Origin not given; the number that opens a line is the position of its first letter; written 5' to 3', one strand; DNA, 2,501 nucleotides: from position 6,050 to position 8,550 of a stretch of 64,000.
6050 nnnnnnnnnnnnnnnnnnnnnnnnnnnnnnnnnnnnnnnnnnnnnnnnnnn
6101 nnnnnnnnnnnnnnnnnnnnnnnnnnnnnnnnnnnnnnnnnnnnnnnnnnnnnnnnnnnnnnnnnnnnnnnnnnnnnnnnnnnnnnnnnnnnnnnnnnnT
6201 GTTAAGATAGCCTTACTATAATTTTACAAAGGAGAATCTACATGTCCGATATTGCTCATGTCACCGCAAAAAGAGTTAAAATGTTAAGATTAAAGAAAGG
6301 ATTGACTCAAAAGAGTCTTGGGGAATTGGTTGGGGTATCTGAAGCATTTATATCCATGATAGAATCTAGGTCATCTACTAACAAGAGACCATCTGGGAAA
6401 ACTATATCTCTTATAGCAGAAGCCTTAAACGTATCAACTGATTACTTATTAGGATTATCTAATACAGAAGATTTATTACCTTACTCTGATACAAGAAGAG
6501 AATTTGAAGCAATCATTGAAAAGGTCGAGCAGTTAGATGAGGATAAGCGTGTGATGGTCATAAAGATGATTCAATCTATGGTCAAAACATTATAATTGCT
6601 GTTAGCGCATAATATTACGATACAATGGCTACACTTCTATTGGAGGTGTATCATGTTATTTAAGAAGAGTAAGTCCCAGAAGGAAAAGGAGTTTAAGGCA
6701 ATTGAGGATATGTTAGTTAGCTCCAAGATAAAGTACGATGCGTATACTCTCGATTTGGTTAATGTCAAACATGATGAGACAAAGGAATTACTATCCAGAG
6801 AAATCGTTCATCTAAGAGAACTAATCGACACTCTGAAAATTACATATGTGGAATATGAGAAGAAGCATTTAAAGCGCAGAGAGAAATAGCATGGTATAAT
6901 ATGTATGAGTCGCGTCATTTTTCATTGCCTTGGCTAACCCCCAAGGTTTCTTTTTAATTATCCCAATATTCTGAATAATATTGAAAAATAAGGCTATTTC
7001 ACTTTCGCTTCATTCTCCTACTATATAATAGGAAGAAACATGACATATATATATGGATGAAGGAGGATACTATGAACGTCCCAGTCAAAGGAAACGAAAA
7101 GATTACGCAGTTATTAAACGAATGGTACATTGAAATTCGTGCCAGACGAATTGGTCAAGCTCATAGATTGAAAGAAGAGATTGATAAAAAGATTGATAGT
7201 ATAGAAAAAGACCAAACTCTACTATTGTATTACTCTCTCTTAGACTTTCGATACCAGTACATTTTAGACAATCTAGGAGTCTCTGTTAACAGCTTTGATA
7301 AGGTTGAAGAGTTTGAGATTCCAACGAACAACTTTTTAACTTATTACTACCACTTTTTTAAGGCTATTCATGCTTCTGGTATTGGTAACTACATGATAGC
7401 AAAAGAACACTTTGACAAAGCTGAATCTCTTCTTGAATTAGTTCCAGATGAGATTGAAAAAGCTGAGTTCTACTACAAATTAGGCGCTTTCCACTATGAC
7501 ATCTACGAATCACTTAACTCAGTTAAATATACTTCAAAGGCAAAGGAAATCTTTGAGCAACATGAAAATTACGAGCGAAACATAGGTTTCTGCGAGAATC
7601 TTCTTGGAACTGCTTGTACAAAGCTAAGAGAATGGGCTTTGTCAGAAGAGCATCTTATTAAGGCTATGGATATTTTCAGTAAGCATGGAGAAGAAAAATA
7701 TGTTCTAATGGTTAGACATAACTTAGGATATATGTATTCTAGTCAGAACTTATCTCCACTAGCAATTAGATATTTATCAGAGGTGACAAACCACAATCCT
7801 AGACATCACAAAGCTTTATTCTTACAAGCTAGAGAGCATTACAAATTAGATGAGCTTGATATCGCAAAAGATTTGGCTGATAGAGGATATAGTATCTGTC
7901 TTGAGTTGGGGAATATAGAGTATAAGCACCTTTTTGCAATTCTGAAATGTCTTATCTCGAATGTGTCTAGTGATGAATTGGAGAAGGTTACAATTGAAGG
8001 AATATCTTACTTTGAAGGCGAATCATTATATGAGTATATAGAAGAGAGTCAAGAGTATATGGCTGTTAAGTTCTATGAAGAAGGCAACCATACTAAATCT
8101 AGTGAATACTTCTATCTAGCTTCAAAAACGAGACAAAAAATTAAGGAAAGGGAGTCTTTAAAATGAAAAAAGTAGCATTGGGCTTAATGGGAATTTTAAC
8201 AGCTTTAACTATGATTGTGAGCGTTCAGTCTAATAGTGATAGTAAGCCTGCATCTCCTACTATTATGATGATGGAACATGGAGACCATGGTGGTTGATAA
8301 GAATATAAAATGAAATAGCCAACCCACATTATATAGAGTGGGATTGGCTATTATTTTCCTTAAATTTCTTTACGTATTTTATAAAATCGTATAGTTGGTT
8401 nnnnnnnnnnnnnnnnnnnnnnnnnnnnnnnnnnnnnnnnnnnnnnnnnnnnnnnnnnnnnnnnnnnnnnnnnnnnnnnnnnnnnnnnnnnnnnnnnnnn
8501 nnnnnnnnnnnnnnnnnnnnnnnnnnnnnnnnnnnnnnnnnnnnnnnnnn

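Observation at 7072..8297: Phage-encoded Rap-Phr quorum-sensing cassette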

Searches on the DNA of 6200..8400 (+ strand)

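Call 6: search_dna_similar(query=window:6200-8400:+, collection=phages, mode=near, max_rows=30)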
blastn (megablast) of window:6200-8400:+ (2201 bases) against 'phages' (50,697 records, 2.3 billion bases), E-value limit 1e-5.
No match.

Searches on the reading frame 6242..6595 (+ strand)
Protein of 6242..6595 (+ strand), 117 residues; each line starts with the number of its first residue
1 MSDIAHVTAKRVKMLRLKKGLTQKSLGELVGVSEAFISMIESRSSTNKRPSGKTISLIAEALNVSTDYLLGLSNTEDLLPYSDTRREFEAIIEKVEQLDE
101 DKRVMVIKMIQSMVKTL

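Call 3: search_protein_families(library=pfam, proteins=[window:6242-6595:+], max_evalue=1)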
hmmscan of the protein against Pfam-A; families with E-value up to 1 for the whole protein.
window:6242-6595:+ (117 aa): 11 families
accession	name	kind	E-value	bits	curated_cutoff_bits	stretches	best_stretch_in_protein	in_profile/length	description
PF01381.28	HTH_3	-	2.1e-13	50.5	23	1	12-69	1-55/55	Helix-turn-helix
PF13560.12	HTH_31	-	1.5e-06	28.8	27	1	11-66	5-58/64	Helix-turn-helix domain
PF12844.13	HTH_19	-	3.4e-06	27.3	30.2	1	10-70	2-59/64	Helix-turn-helix domain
PF04545.22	Sigma70_r4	-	0.00026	20.9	24.1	1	15-43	15-43/50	Sigma-70, region 4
PF13443.12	HTH_26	-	0.001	19.7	22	1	13-66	3-54/63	Cro/C1-type HTH DNA-binding domain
PF07022.19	Phage_CI_repr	-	0.0021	18.8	22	1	22-71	14-59/65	Bacteriophage CI repressor helix-turn-helix domain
PF13384.12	HTH_23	-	0.013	15.7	24.6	0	9-34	5-31/50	Homeodomain-like domain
PF13413.12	HTH_25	-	0.039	14.2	24.6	0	15-42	5-32/62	Helix-turn-helix domain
PF08279.18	HTH_11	-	0.047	14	25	0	12-36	6-31/55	HTH domain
PF01371.25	Trp_repressor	-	0.061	13.8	27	1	9-38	36-67/88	Trp repressor protein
PF13518.12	HTH_28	-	0.1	13.1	25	0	12-37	3-29/52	Helix-turn-helix domain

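Call 4: search_protein_families(library=phrogs, proteins=[window:6242-6595:+], max_evalue=0.01)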
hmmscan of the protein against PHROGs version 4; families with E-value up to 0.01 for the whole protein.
window:6242-6595:+ (117 aa): 21 families
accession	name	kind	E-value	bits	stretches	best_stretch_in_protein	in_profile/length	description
phrog_8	-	transcription regulation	1.4e-20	75.1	1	7-101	76-151/346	transcriptional regulator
phrog_4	-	transcription regulation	3.5e-11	43.7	1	8-77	137-199/400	transcriptional repressor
phrog_5823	-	transcription regulation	1.4e-10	41.9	1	8-76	7-73/404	transcriptional regulator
phrog_3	-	transcription regulation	3.4e-10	41.3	1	6-80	87-157/430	transcriptional repressor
phrog_2967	-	transcription regulation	7.1e-09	36.5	1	8-99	11-91/225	transcriptional regulator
phrog_2439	-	transcription regulation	2e-08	34.5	1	5-114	5-109/367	transcriptional regulator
phrog_7241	-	transcription regulation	5.8e-08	33.8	1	10-70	64-121/122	transcriptional regulator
phrog_2328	-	transcription regulation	1.2e-05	26.1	1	8-74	16-79/128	transcriptional repressor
phrog_2104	-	unknown function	2.1e-05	25.7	1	5-59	37-88/103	-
phrog_1373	-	transcription regulation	2.1e-05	25.5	1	14-71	70-124/166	transcriptional regulator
phrog_12831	-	transcription regulation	2.4e-05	25.3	1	35-115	35-116/151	transcriptional repressor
phrog_34939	-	unknown function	0.00013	22.7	1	10-81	12-81/280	-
phrog_7950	-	transcription regulation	0.00058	20.9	1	8-49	8-48/68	transcriptional repressor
phrog_1994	-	DNA, RNA and nucleotide metabolism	0.00075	20.5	1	10-76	2-65/170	DNA binding protein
phrog_7396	-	unknown function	0.0011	19.7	1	10-76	18-84/227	-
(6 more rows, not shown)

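Call 5: search_protein_families(library=ncbifam, proteins=[window:6242-6595:+], max_evalue=1)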
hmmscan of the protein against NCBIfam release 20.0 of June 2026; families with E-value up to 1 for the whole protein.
window:6242-6595:+ (117 aa): 26 families (the best 25 are shown)
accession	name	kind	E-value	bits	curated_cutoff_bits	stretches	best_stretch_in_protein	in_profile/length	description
NF041951.1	phage_RstR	subfamily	1.1e-14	54.6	80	1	9-114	4-100/108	RstR family transcriptional repressor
NF006015.0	PRK08154.1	subfamily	1.4e-07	31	204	1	9-115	32-127/314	anaerobic benzoate catabolism transcriptional regulator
TIGR03070.1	couple_hipB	subfamily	2.5e-07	30.5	71.65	1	10-42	5-37/58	type II toxin-antitoxin system Y4mF family antitoxin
NF003055.0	PRK03975.1-2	equivalog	4.4e-07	29.7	122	1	7-60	10-64/140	putative transcriptional regulator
NF007257.0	PRK09706.1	subfamily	9.3e-07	28.7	101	1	8-80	6-73/135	transcriptional repressor DicA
NF047948.1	male_kill_WMK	equivalog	6.7e-06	25.8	300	1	8-110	6-107/300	WO male-killing family protein Wmk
TIGR00721.1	tfx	subfamily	6.1e-05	22.9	60.25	1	3-59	3-60/137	Tfx family DNA-binding protein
TIGR03830.1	CxxCG_CxxCG_HTH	subfamily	0.00023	20.9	61.8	1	7-61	65-119/127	type II TA system antitoxin MqsA family protein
NF053597.1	EnfR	exception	0.00029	21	260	1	6-64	3-61/142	transcriptional factor EnfR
NF010465.0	PRK13890.1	equivalog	0.00032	20.8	96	1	15-73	11-68/121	conjugal transfer protein TrbA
NF007408.0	PRK09943.1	equivalog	0.0004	20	211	1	1-44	1-44/185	HTH-type transcriptional regulator PuuR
NF007271.0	PRK09726.1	equivalog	0.00045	20.2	79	1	9-65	14-67/88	type II toxin-antitoxin system antitoxin HipB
NF003056.0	PRK03975.1-4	equivalog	0.0006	19.7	115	1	6-56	6-57/145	putative transcriptional regulator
NF048000.1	ECH1013_TF_S24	equivalog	0.00098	19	300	1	11-75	6-68/204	ECH_1013 family putative transcriptional regulator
NF041575.1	antitoxPezA_Strep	equivalog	0.0012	18.8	290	1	10-71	4-62/158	type II toxin-antitoxin system antitoxin PezA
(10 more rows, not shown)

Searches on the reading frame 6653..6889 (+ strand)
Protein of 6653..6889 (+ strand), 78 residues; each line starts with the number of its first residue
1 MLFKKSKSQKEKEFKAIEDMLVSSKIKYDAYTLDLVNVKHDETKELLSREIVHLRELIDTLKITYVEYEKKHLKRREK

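Call 3: search_protein_families(library=pfam, proteins=[window:6653-6889:+], max_evalue=1)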
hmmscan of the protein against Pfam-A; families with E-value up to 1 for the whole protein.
window:6653-6889:+ (78 aa): 1 family
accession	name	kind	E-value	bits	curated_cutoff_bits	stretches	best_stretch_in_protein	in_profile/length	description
PF11817.14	Foie-gras_1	-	0.037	14.2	23.3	1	9-76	115-186/257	Foie gras liver health family 1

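Call 4: search_protein_families(library=phrogs, proteins=[window:6653-6889:+], max_evalue=0.01)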
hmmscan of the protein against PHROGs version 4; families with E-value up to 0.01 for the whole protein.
window:6653-6889:+ (78 aa): 0 families
